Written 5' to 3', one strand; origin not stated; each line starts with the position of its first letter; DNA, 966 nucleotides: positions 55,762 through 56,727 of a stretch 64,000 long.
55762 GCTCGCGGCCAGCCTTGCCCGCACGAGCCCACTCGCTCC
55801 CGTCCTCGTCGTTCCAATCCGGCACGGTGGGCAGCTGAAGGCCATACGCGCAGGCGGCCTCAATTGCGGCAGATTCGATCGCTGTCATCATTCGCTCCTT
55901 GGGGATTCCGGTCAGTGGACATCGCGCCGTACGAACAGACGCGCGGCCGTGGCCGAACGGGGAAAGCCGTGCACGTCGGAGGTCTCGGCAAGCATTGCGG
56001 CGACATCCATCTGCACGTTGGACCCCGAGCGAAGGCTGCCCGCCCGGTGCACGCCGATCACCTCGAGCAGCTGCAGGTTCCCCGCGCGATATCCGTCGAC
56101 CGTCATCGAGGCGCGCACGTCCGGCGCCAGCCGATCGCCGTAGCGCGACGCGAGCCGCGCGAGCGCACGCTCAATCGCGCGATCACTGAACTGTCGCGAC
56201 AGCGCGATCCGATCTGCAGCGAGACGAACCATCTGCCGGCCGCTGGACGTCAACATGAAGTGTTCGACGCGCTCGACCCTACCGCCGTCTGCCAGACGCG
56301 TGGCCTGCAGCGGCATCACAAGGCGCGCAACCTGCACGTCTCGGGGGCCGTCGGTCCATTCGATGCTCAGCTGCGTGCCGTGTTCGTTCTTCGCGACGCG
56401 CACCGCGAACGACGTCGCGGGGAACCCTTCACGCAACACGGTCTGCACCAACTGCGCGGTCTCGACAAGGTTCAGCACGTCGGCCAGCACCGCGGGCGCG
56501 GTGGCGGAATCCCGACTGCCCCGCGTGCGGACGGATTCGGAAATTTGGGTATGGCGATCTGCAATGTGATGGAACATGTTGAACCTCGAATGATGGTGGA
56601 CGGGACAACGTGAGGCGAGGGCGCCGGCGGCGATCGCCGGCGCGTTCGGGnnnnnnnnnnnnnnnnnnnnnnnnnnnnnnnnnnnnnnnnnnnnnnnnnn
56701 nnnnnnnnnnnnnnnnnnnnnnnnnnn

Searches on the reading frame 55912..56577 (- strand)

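Call 72: search_protein_families(library=pfam, proteins=[window:55912-56577:-], max_evalue=0.001)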
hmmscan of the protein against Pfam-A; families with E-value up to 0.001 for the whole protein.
window:55912-56577:- (221 aa): 1 family
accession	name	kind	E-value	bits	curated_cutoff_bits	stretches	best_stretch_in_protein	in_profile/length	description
PF18847.6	LPD29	-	1e-09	39.4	27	1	39-131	5-93/93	Large polyvalent protein associated domain 29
